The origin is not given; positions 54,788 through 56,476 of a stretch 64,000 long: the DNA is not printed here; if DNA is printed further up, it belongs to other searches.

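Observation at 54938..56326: HMG-CoA-reductase-fold protein with the canonical catalytic motifs replaced and the C-terminal flap missing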

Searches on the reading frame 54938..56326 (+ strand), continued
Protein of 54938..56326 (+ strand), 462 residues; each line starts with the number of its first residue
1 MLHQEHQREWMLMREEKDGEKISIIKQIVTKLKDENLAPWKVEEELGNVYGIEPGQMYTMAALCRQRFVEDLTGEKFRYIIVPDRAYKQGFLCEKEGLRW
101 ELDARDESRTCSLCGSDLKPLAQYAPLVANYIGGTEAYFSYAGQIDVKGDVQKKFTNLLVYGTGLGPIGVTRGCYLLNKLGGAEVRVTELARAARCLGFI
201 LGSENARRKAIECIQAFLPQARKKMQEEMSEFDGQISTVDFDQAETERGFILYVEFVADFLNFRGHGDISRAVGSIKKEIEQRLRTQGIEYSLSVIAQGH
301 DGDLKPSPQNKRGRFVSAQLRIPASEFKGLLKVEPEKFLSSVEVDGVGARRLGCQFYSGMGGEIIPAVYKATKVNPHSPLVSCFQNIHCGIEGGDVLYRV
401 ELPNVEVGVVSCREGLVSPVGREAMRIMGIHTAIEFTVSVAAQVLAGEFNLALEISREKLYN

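Call 30: find_encoding_contigs(protein=P0271, flank=8000, max_places=3)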
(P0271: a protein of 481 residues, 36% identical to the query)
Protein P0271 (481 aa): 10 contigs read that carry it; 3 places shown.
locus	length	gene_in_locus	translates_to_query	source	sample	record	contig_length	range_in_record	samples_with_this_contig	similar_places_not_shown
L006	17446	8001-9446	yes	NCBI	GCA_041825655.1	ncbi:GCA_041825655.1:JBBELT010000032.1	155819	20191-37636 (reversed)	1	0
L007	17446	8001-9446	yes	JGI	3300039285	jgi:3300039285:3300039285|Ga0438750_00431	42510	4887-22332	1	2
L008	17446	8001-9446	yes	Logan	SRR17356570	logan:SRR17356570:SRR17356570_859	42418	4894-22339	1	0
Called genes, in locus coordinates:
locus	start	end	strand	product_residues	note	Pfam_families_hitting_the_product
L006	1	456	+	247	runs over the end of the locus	PF00561:Abhydrolase_1, PF12146:Hydrolase_4, PF12697:Abhydrolase_6, PF00561:Abhydrolase_1 (weak)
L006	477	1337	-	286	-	PF01478:Peptidase_A24 (weak)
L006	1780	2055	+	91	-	-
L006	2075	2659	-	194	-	PF13238:AAA_18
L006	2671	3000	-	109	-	PF01588:tRNA_bind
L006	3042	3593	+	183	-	PF02834:LigT_PEase, PF13563:2_5_RNA_ligase2, PF10469:AKAP7_NLS, PF02834:LigT_PEase (weak)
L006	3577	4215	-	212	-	-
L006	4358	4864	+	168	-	-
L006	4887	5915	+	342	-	PF00288:GHMP_kinases_N, PF08544:GHMP_kinases_C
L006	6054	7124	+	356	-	PF08442:ATP-grasp_2, PF24948:Citrate_synth_N, PF00549:Ligase_CoA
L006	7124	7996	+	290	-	PF02629:CoA_binding, PF13380:CoA_binding_2 (weak), PF00549:Ligase_CoA, PF13607:Succ_CoA_lig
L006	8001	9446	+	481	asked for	PF00368:HMG-CoA_red (weak)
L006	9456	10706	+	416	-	PF00368:HMG-CoA_red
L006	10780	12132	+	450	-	PF01344:Kelch_1 (faint), PF24681:Kelch_KLHDC2_KLHL20_DRC7 (weak)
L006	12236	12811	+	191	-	PF01193:RNA_pol_L, PF01000:RNA_pol_A_bac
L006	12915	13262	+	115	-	-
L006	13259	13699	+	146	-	PF00572:Ribosomal_L13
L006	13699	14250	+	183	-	PF00380:Ribosomal_S9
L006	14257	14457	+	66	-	PF01194:RNA_pol_N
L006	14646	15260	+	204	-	PF00318:Ribosomal_S2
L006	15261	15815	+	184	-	-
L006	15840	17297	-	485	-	PF00133:tRNA-synt_1, PF01406:tRNA-synt_1e, PF09334:tRNA-synt_1g, PF00133:tRNA-synt_1, PF01406:tRNA-synt_1e (weak)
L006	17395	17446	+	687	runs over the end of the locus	PF14551:MCM_N (weak), PF17207:MCM_OB, PF00493:MCM, PF01078:Mg_chelatase (faint), PF07728:AAA_5, PF17855:MCM_lid, PF21100:WHD_MCM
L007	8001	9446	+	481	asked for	PF00368:HMG-CoA_red (weak)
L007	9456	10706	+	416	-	PF00368:HMG-CoA_red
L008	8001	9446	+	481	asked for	PF00368:HMG-CoA_red (weak)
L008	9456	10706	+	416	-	PF00368:HMG-CoA_red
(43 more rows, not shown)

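Call 31: find_encoding_contigs(protein=P0273, flank=8000, max_places=2)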
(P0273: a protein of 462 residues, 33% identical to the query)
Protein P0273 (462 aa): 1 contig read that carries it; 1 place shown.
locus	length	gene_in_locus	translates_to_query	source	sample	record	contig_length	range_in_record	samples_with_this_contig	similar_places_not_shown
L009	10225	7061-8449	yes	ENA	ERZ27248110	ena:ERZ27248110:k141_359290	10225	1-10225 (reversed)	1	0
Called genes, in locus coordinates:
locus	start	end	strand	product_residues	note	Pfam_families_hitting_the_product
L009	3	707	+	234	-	?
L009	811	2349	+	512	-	PF08279:HTH_11 (weak), PF13412:HTH_24 (weak), PF08495:FIST, PF10442:FIST_C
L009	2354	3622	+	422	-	PF00501:AMP-binding (weak)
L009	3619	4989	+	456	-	PF00171:Aldedh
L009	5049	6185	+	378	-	PF08442:ATP-grasp_2, PF13549:ATP-grasp_5, PF24948:Citrate_synth_N, PF00549:Ligase_CoA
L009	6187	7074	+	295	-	PF02629:CoA_binding, PF13380:CoA_binding_2, PF13607:Succ_CoA_lig, PF00549:Ligase_CoA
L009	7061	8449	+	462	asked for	PF00368:HMG-CoA_red (weak)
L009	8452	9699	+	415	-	PF00368:HMG-CoA_red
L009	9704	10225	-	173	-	?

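Call 32: find_encoding_contigs(protein=P0272, flank=8000, max_places=2)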
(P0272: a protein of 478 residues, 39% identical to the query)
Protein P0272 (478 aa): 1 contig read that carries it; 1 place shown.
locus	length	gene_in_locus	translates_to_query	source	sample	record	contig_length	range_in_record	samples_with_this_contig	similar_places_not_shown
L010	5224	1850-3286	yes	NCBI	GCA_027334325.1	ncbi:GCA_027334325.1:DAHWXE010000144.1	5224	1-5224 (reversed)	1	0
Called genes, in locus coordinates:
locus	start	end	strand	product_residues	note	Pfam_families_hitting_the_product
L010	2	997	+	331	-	?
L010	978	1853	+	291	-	PF02629:CoA_binding, PF13607:Succ_CoA_lig, PF00549:Ligase_CoA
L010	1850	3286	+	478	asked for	-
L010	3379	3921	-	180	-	-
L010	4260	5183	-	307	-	PF13404:HTH_AsnC-type, PF13412:HTH_24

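Call 34: find_related_loci(query=A1, collection=genome_contigs, flank=10000)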
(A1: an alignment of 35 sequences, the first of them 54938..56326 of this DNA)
Query A1 (462 aa) in genome_contigs; peptide patterns used: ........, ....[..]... (x = any residue, [..] = any of these).
177 stretches matched a pattern; 62 encode a relative of the query (tblastn E <= 1e-3); 61 distinct loci.
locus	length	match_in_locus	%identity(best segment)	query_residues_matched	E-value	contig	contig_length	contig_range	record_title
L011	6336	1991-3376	68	1-462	0e+0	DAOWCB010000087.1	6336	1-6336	MAG TPA_asm: Candidatus Aminicenantes bacterium isolate CSMAG_1876 CSMAG_1876_k141_2467954_length_6336_cov_11.0000, whol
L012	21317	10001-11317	70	24-462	0e+0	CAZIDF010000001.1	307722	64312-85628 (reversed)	MAG TPA_asm: uncultured Eubacteriales bacterium isolate SRP185410_co2_332 genome assembly, contig: NODE_6_length_307722_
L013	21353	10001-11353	67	12-462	0e+0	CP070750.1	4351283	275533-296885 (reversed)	MAG: Candidatus Aminicenantes bacterium isolate bin34 chromosome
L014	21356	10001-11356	67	10-462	0e+0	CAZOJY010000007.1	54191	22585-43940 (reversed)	MAG TPA_asm: uncultured Eubacteriales bacterium isolate binchicken_co275_143 genome assembly, contig: NODE_508_length_54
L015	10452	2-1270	66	39-461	0e+0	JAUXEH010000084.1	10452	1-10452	MAG: Candidatus Aminicenantes bacterium isolate CSMAG_2872 CSMAG_2872_k117_7596078_length_10452_cov_55.6805, whole genom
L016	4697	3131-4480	60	13-462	0e+0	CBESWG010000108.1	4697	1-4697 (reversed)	MAG TPA_asm: uncultured bacterium isolate SRR7614714_metabat2_22 genome assembly, contig: ERZ25083850.7208, whole genome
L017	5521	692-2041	62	13-462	0e+0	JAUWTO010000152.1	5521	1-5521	MAG: Candidatus Aminicenantes bacterium isolate CSMAG_2582 CSMAG_2582_k127_2447427_length_5521_cov_978.0000, whole genom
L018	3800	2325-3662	60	15-462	0e+0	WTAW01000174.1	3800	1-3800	MAG: Candidatus Aminicenantes bacterium isolate GLR1792 c_000000177470, whole genome shotgun sequence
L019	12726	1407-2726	63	23-462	0e+0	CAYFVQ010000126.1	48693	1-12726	MAG TPA_asm: uncultured Eubacteriales bacterium isolate ERP108616_co1_206 genome assembly, contig: k119_1392158, whole g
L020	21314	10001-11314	62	20-458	0e+0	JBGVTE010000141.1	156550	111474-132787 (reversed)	MAG: Candidatus Aminicenantaceae bacterium isolate S_218_B4 k127_544568, whole genome shotgun sequence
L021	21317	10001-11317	60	24-462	0e+0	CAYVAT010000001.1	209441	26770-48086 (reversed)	MAG TPA_asm: uncultured Eubacteriales bacterium isolate binchicken_co178_256 genome assembly, contig: NODE_107_length_20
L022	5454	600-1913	62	25-462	0e+0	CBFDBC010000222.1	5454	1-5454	MAG TPA_asm: uncultured bacterium isolate SRR26215685_binner12_Refined_20 genome assembly, contig: ERZ25073489.5832, who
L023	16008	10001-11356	58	11-462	1e-179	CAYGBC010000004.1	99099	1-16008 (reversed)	MAG TPA_asm: uncultured Eubacteriales bacterium isolate ERP108616_co1_418 genome assembly, contig: k119_609612, whole ge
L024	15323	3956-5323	58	3-462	2e-178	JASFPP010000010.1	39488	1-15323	MAG: Candidatus Aminicenantes bacterium isolate D0819M58metaG_sub_Bin_184 D0819M58metaG_FD_scaffold_18_c2, whole genome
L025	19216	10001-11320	60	23-462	3e-178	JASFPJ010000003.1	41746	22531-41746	MAG: Candidatus Aminicenantes bacterium isolate D0819M58metaG_Bin_295 D0819M58metaG_FD_scaffold_28_c1, whole genome shot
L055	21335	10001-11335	44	24-462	3e-119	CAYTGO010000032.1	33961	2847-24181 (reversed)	MAG TPA_asm: uncultured Candidatus Scalindua sp. isolate SRP167671_co2_43 genome assembly, contig: NODE_1670_length_3396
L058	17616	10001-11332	44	24-461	3e-117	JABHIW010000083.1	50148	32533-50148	MAG: Candidatus Scalindua sp. isolate SI037_bin72 k141_1771475, whole genome shotgun sequence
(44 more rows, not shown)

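Call 42: search_protein_families(library=pfam, proteins=[L058:8674-9798:+, L055:7540-8691:+, L055:11557-11961:+, L006:4887-5915:+, L006:6054-7124:+, L006:7124-7996:+, L006:9456-10706:+, L006:8001-9446:+, L021:11317-11880:+], max_evalue=0.001)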
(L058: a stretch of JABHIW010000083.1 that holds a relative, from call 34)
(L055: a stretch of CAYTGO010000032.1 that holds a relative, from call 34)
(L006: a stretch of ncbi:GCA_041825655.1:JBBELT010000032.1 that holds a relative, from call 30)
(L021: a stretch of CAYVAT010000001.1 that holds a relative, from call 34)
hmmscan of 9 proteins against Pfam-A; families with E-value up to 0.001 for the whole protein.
L058:8674-9798:+ (374 aa): 10 families
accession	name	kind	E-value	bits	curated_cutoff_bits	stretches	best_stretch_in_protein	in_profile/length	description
PF02737.24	3HCDH_N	-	3.6e-58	196.9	22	1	102-275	1-179/180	3-hydroxyacyl-CoA dehydrogenase, NAD binding domain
PF00725.27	3HCDH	-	1.2e-33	116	22.1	1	278-374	1-97/97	3-hydroxyacyl-CoA dehydrogenase, C-terminal domain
PF03446.21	NAD_binding_2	-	1.6e-07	31.9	21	1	102-212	1-95/161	NAD binding domain of 6-phosphogluconate dehydrogenase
PF03807.23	F420_oxidored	-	9.5e-07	29.8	21.6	1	102-153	1-46/94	NADP oxidoreductase coenzyme F420-dependent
PF02826.25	2-Hacid_dh_C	-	4.2e-06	26.7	25.1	1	97-137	33-73/178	D-isomer specific 2-hydroxyacid dehydrogenase, NAD binding domain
PF01210.29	NAD_Gly3P_dh_N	-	3.3e-05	24.3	23.1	1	103-208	2-101/158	NAD-dependent glycerol-3-phosphate dehydrogenase N-terminus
PF03435.24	Sacchrp_dh_NADP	-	5.6e-05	23.9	25.1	1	103-181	1-75/129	Saccharopine dehydrogenase NADP binding domain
PF13450.12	NAD_binding_8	-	0.00019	22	21.9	1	105-134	1-30/68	NAD(P)-binding Rossmann-like domain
PF02254.24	TrkA_N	-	0.00032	21.5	23.8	1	104-151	2-49/116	TrkA-N domain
PF01488.26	Shikimate_DH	-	0.00053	20.5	24.3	0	97-156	9-70/138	Shikimate / quinate 5-dehydrogenase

L055:7540-8691:+ (383 aa): 5 families
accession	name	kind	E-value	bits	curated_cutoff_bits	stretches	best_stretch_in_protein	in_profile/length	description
PF22691.2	Thiolase_C_1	-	1.4e-48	164.7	28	1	238-381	3-144/144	Thiolase C-terminal domain-like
PF00108.29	Thiolase_N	-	2.4e-22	80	26.4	1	8-223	3-259/260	Thiolase, N-terminal domain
PF02803.24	Thiolase_C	-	9.7e-11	41.8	27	1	257-358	25-108/123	Thiolase, C-terminal domain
PF08545.16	ACP_syn_III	-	3.2e-05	24.2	24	0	83-131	4-54/80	3-Oxoacyl-[acyl-carrier-protein (ACP)] synthase III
PF00109.32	ketoacyl-synt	-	0.00056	20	20.8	0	75-129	163-219/252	Beta-ketoacyl synthase, N-terminal domain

L055:11557-11961:+ (134 aa): 1 family
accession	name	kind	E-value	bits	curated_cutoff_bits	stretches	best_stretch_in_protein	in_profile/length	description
PF00072.30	Response_reg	-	3.9e-23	82.2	30.2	1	14-124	1-110/111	Response regulator receiver domain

L006:4887-5915:+ (342 aa): 3 families
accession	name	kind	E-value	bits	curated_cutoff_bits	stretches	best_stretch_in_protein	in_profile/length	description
PF00288.32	GHMP_kinases_N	-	4e-13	49.8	22.3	1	112-182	18-87/87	GHMP kinases N terminal domain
PF08544.19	GHMP_kinases_C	-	6.2e-13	49.4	21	1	247-312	2-70/85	GHMP kinases C terminal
PF22700.2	MVD-like_N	-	9.2e-05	22.6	27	1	72-157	60-128/157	Diphosphomevalonate decarboxylase-like N-terminal domain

L006:6054-7124:+ (356 aa): 3 families
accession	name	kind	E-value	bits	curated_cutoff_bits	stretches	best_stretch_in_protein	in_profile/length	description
PF08442.15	ATP-grasp_2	-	2e-28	99.8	29.5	1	2-184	1-199/202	ATP-grasp domain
PF00549.24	Ligase_CoA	-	1.5e-11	45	24.5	1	238-353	2-125/128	CoA-ligase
PF24948.1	Citrate_synth_N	-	7.9e-11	42.2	83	1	40-204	52-222/232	ATP-citrate synthase ATP-grasp domain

L006:7124-7996:+ (290 aa): 4 families
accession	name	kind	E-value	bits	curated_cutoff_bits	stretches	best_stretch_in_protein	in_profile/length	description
PF02629.25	CoA_binding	-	4.4e-26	91.9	22.3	1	6-95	1-93/97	CoA binding domain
PF00549.24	Ligase_CoA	-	1.7e-17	64.2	24.5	1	153-269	2-123/128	CoA-ligase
PF13607.11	Succ_CoA_lig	-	3.5e-12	46.7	27.4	1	146-283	1-132/138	Succinyl-CoA ligase like flavodoxin domain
PF13380.12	CoA_binding_2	-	4.4e-07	30.8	22.8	1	18-128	13-114/116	CoA binding domain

L006:9456-10706:+ (416 aa): 1 family
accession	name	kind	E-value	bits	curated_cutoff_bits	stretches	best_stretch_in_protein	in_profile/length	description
PF00368.23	HMG-CoA_red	-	3.5e-101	339.3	27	1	36-416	3-368/368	Hydroxymethylglutaryl-coenzyme A reductase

L006:8001-9446:+ (481 aa): 1 family
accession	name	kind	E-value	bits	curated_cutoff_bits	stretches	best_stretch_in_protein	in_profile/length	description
PF00368.23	HMG-CoA_red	-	9.2e-08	31.9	27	1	125-467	44-353/368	Hydroxymethylglutaryl-coenzyme A reductase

L021:11317-11880:+ (187 aa): 0 families
